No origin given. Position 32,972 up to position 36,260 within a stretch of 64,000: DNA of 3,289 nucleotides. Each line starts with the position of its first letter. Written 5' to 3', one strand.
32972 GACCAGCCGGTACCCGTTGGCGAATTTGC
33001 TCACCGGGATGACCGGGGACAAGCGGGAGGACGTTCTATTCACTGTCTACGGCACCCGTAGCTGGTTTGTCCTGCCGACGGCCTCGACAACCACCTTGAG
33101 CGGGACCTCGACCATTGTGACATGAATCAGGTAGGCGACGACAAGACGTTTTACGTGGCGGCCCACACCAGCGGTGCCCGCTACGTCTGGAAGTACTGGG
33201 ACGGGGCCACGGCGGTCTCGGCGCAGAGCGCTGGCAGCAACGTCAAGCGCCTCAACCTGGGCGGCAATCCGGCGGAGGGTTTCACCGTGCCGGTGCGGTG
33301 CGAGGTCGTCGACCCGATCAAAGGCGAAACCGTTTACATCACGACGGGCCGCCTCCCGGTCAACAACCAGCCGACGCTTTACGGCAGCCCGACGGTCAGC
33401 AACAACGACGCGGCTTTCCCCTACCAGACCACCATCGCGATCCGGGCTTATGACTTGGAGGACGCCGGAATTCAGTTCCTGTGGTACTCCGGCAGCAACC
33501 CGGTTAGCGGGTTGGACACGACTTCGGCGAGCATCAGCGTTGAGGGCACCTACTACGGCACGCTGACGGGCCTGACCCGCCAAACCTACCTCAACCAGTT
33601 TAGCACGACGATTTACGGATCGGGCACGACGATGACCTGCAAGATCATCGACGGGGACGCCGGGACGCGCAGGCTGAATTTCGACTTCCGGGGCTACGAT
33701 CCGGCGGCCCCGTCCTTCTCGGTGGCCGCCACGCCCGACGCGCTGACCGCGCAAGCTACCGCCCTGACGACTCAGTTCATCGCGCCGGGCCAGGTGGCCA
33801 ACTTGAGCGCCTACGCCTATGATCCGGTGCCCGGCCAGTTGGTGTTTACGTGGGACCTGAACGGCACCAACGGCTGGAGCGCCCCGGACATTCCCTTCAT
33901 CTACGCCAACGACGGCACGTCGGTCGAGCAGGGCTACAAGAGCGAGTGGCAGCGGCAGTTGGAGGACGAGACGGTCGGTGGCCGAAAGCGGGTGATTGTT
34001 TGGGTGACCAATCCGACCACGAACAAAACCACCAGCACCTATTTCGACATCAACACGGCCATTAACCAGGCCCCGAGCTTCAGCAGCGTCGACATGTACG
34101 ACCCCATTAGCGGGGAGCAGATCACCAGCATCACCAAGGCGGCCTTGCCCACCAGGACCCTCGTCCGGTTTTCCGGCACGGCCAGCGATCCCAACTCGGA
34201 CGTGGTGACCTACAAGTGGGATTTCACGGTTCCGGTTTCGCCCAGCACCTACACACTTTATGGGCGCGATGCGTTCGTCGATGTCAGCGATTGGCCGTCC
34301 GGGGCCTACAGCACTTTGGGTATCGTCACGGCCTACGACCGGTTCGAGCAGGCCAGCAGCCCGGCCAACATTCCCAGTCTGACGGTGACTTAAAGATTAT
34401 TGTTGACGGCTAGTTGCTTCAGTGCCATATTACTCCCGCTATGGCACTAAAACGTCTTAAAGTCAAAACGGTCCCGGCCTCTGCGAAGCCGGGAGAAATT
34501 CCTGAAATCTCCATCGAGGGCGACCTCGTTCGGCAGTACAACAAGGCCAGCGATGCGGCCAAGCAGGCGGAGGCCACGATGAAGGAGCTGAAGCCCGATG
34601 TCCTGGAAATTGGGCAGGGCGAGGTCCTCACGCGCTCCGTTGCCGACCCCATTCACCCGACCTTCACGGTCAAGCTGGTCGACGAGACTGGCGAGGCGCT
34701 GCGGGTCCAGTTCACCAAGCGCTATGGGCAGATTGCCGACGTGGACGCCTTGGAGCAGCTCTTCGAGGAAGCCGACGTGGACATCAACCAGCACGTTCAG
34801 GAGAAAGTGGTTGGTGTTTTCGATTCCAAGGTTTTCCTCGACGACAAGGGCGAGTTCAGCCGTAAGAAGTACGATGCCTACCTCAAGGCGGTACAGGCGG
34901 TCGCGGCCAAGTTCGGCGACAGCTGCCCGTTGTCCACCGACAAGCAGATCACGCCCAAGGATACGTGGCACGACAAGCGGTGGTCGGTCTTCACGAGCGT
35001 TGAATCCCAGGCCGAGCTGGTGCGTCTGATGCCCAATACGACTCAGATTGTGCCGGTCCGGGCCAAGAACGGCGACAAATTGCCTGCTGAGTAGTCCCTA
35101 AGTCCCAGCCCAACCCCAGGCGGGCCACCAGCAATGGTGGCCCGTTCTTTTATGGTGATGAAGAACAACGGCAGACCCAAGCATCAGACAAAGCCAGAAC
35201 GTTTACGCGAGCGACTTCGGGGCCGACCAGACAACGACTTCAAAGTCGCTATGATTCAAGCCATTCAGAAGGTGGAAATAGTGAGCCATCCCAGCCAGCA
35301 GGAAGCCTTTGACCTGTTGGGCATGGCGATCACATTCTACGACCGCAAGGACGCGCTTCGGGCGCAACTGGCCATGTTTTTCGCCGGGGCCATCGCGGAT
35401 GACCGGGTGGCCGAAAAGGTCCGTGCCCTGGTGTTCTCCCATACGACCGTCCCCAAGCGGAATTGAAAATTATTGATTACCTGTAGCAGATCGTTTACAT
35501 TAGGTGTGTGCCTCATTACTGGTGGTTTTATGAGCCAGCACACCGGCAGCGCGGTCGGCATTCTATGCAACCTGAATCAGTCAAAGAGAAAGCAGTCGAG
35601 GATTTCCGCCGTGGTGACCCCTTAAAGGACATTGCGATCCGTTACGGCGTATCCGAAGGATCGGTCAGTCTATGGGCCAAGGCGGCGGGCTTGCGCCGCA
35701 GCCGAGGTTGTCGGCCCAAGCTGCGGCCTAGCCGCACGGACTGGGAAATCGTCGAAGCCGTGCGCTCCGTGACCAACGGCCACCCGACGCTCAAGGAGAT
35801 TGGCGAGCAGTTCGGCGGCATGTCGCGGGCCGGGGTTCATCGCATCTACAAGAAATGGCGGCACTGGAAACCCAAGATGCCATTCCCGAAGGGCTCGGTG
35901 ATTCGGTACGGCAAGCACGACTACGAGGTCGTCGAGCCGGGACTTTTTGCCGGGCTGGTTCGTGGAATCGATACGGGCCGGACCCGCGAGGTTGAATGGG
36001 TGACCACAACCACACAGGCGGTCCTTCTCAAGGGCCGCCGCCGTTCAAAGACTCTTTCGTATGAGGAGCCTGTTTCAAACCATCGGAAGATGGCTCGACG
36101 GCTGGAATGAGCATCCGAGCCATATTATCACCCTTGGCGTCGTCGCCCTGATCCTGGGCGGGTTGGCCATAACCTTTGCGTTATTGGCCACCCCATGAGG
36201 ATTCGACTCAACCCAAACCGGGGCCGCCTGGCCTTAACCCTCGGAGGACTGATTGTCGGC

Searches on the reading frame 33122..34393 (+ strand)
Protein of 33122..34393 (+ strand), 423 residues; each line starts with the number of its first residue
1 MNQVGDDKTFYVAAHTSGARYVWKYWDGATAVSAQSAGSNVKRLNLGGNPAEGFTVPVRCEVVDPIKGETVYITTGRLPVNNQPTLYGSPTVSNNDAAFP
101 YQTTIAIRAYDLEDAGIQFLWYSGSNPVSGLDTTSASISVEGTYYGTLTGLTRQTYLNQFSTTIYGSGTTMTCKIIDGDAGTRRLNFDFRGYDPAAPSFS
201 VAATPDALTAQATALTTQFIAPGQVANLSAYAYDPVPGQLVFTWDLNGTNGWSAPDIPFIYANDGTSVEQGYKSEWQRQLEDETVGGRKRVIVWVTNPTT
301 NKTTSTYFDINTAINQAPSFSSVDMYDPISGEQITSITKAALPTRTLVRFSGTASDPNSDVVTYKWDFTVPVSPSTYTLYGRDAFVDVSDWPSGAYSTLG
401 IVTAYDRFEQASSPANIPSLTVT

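Call 8: search_protein_families(library=phrogs, proteins=[window:33122-34393:+], max_evalue=0.001)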
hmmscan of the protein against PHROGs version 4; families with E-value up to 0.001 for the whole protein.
window:33122-34393:+ (423 aa): 0 families

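Call 9: search_protein_families(library=pfam, proteins=[window:33122-34393:+], max_evalue=0.01)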
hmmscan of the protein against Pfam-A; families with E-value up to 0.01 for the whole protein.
window:33122-34393:+ (423 aa): 1 family
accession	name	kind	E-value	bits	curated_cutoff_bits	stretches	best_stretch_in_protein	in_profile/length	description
PF18911.6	PKD_4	-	0.00054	20.4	27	0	342-368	14-41/85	PKD domain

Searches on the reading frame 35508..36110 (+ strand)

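Call 8: search_protein_families(library=phrogs, proteins=[window:35508-36110:+], max_evalue=0.001)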
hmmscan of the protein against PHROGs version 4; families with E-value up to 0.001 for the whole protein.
window:35508-36110:+ (200 aa): 1 family
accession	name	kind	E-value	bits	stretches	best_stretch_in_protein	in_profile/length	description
phrog_4151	-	DNA, RNA and nucleotide metabolism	0.0001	23.2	1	20-60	4-44/154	DNA binding protein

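Call 9: search_protein_families(library=pfam, proteins=[window:35508-36110:+], max_evalue=0.01)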
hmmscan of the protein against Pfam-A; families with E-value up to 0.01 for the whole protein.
window:35508-36110:+ (200 aa): 4 families
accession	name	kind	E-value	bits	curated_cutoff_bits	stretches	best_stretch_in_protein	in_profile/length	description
PF13518.12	HTH_28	-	1.2e-06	29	25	0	26-59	2-35/52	Helix-turn-helix domain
PF13384.12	HTH_23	-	1.8e-05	24.8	24.6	1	26-59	7-40/50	Homeodomain-like domain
PF13613.12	HTH_Tnp_4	-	4.2e-05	23.5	27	0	33-56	16-39/53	Helix-turn-helix of DDE superfamily endonuclease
PF04545.22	Sigma70_r4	-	0.0001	22.2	24.1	0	79-116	10-43/50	Sigma-70, region 4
